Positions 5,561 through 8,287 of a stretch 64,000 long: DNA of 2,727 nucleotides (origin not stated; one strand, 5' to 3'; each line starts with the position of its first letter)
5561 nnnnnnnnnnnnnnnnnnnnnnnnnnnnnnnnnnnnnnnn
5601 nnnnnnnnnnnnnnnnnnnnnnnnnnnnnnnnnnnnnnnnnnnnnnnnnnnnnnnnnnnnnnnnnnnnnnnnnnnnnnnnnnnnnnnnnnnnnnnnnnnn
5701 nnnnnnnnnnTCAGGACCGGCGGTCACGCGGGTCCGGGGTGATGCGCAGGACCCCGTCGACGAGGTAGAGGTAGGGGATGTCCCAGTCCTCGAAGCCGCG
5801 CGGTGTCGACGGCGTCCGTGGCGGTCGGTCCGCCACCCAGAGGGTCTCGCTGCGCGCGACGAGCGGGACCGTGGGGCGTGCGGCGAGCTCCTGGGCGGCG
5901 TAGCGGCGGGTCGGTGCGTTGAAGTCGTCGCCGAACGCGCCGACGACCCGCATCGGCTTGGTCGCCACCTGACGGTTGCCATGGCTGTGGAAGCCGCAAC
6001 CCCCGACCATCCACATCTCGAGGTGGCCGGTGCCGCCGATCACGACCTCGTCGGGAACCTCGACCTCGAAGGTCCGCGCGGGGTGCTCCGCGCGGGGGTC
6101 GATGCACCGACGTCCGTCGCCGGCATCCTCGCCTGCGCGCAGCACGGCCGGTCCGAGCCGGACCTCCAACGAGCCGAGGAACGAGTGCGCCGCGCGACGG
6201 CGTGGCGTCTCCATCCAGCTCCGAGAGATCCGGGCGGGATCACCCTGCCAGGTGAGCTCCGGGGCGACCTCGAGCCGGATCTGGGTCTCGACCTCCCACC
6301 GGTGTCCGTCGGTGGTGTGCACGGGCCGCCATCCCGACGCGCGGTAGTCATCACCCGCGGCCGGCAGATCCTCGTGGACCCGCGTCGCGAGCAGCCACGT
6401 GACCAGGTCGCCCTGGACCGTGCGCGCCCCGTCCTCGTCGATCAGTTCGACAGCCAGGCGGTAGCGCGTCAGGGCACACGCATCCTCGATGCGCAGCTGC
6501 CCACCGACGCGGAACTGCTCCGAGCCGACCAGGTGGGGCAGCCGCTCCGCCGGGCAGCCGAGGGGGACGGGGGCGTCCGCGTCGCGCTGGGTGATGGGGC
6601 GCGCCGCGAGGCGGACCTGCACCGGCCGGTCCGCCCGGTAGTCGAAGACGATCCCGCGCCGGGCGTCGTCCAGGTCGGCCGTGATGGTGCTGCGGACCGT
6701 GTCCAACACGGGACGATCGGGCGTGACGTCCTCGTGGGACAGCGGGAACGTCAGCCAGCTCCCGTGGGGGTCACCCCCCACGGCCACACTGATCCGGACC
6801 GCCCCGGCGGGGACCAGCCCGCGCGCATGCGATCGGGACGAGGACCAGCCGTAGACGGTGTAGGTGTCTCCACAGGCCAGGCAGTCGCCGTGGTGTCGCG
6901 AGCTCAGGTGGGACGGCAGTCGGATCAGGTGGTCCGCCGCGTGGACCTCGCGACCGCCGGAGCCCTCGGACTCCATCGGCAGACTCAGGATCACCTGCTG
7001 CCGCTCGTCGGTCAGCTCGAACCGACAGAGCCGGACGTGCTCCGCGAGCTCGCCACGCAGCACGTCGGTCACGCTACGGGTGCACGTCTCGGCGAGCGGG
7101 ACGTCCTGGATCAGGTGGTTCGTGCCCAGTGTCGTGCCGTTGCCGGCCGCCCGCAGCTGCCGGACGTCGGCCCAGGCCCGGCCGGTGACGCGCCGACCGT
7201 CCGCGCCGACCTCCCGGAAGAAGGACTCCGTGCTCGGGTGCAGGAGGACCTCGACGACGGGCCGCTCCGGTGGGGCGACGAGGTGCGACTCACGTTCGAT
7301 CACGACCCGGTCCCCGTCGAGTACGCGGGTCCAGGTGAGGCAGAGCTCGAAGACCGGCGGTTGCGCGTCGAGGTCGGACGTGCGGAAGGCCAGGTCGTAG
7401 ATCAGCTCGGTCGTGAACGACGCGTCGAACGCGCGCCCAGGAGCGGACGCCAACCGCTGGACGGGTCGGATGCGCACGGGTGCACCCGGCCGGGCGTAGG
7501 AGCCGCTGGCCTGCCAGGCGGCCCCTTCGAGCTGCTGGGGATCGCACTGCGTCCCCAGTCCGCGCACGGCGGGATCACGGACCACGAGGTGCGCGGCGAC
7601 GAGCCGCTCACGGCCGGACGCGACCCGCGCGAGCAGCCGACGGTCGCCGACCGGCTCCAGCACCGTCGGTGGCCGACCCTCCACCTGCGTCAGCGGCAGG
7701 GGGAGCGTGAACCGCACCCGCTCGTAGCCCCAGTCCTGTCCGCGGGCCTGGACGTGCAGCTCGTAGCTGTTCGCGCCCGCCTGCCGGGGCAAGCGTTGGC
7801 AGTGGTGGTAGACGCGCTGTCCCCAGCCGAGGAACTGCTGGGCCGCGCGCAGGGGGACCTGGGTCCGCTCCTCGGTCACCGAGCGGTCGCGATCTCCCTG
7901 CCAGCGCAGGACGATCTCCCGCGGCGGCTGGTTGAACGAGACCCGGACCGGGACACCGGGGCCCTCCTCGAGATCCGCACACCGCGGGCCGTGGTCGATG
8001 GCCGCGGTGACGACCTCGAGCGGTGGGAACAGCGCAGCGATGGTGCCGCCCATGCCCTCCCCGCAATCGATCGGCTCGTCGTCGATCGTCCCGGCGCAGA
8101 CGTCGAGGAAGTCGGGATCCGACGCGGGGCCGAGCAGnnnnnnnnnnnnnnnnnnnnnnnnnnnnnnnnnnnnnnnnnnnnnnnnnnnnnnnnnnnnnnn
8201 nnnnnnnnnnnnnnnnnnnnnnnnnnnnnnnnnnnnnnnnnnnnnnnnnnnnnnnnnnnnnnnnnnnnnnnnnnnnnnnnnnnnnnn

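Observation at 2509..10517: Translationally coupled four-gene operon: ECF sigma factor, a Ser-Pro-linker membrane protein and two giant membrane-anchored paralogs with no recognisable domain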

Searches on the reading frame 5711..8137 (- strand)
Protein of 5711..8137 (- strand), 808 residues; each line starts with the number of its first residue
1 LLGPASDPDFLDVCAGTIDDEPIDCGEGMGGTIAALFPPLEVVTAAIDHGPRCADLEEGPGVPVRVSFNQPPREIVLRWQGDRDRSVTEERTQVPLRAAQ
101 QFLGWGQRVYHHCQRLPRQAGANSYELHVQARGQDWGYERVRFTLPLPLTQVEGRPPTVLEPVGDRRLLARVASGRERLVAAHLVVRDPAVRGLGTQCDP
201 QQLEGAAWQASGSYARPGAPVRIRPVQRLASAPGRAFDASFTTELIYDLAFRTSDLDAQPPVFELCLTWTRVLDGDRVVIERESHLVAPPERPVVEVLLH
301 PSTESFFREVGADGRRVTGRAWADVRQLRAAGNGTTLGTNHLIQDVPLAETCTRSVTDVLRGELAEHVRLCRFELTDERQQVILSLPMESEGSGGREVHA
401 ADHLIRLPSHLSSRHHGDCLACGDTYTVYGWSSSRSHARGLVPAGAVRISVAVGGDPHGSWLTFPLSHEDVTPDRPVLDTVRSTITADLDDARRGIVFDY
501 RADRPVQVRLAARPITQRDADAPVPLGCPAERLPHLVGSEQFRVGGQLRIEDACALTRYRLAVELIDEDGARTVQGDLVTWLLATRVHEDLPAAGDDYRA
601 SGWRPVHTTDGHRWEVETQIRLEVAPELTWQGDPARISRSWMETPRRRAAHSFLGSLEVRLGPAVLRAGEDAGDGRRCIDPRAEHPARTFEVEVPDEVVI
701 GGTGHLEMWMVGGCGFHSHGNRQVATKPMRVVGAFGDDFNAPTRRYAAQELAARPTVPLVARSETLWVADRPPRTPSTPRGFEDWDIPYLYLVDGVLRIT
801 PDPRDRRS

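Call 64: predict_structure(alignment_id=A4)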
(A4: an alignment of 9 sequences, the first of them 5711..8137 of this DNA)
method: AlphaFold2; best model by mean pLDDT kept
length: 808 residues; sequences in the alignment: 9
mean_pLDDT: 63.7   pTM: 0.43
mean pLDDT of the five models: 63.7, 61.0, 60.4, 58.8, 54.4
residues with pLDDT >= 90: 27; 70-90: 294; 50-70: 296; < 50: 191
segments of 3 or more residues with pLDDT < 50: 1-22, 24-37, 150-152, 210-213, 331-350, 432-442, 469-472, 587-596, 625-652, 669-682, 710-725, 733-740, 766-790, 806-808
pLDDT, mean of each block of 10 residues (from residue 1): 34 44 42 46 70 63 80 89 79 77 64 81 77 68 64 66 71 85 81 67 58 55 82 64 83 61 84 64 80 79 60 51 64 35 38 59 71 70 71 63 69 58 72 46 65 62 60 63 69 76 87 75 81 87 91 86 86 74 56 47 67 71 46 32 36 55 55 42 59 76 56 39 49 45 70 65 51 44 43 56 52
secondary structure, 60 per line:
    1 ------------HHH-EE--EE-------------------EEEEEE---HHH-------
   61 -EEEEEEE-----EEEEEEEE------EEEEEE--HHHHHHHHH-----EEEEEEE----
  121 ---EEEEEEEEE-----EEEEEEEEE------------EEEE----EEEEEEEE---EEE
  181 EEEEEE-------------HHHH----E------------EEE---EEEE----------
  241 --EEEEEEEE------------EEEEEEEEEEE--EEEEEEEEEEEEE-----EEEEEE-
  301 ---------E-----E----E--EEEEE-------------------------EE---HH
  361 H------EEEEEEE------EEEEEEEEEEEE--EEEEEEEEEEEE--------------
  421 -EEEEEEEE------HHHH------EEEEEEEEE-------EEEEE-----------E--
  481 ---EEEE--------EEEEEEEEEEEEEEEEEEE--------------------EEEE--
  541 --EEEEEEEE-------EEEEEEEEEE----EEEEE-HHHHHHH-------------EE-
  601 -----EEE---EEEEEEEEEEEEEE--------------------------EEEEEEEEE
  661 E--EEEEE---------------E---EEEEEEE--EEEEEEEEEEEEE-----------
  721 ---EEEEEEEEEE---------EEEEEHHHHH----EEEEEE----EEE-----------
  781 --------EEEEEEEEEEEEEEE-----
elements in order (helices of 4 or more, strands of 3 or more residues): E42-47 E62-68 E74-81 E88-93 H96-104 E110-116 E124-132 E138-146 E159-162 E167-174 E178-186 H200-203 E221-223 E227-230 E243-250 E263-273 E276-288 E294-299 E324-328 E368-374 E381-392 E395-406 E422-429 H436-439 E446-454 E462-466 E484-487 E496-514 E535-538 E543-550 E558-567 E572-576 H578-584 E606-608 E612-625 E652-661 E664-668 E688-694 E697-709 E724-733 E743-747 H748-752 E757-762 E767-769 E789-803

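Call 67: fold_search(model_id=the predicted structure, library=pdb)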
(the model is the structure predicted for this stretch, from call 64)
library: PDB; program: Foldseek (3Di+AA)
matches with E <= 10: 1267; with E <= 0.001: 39
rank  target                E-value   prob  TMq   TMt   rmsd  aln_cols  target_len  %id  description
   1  2pn5_A                2.1e-07  0.98  0.10  0.07  35.5       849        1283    9  Crystal Structure of TEP1r (released 2007-07-24)
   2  7s64_A                2.1e-07  0.98  0.11  0.08  35.1       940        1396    9  Intermediate-form oocyte/egg Alpha-2-Macroglobulin (A2Moo) tetramer (released 2022-01-05)
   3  4lnv_A                3.7e-07  0.95  0.10  0.07  45.8       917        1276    8  Crystal Structure of TEP1s (released 2013-07-24)
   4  3l5n_A                3.8e-07  0.98  0.09  0.11  37.9       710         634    8  Staphylococcal Complement Inhibitor (SCIN) in complex with Human Complement Component C3b (released 2010-08-04)
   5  7qiv_A                1.2e-06  0.97  0.09  0.10  36.7       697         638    9  Structure of human C3b in complex with the EWE nanobody (released 2022-02-16)
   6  9u61_E                1.2e-06  0.98  0.14  0.09  36.8       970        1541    9  CP/MBL pathways C3 convertase C4b2a and C3 complex (released 2026-01-14)
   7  6rur_A                1.4e-06  0.93  0.09  0.10  36.4       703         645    8  Structure of the SCIN stabilized C3bBb convertase bound to properdin (released 2019-08-21)
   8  9u60_E                2.1e-06  0.96  0.12  0.08  33.6       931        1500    9  C3 convertases zymogen C4b2 in loading state (released 2026-01-14)
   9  2qki_A                3.4e-06  0.97  0.10  0.12  37.9       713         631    8  Human C3c in complex with the inhibitor compstatin (released 2007-08-14)
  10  6ehg_A                3.6e-06  0.93  0.09  0.11  34.2       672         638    8  complement component C3b in complex with a nanobody (released 2018-02-14)
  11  5fo7_A                4.2e-06  0.95  0.09  0.11  37.1       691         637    9  Crystal Structure of Human Complement C3b at 2.8 Angstrom resolution (released 2016-04-06)
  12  8cem_F                6.9e-06  0.97  0.10  0.12  37.7       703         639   10  Structure of bovine native C3, re-refinement (released 2023-04-05)
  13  2a73_A                7.3e-06  0.92  0.10  0.12  37.8       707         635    8  Human Complement Component C3 (released 2005-09-27)
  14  8uin_A                1.1e-05  0.87  0.09  0.11  37.0       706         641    8  Structure of the C3bBb-albicin complex (released 2024-05-08)
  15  2win_A                1.2e-05  0.85  0.09  0.11  36.2       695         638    8  C3 convertase (C3bBb) stabilized by SCIN (released 2009-06-09)
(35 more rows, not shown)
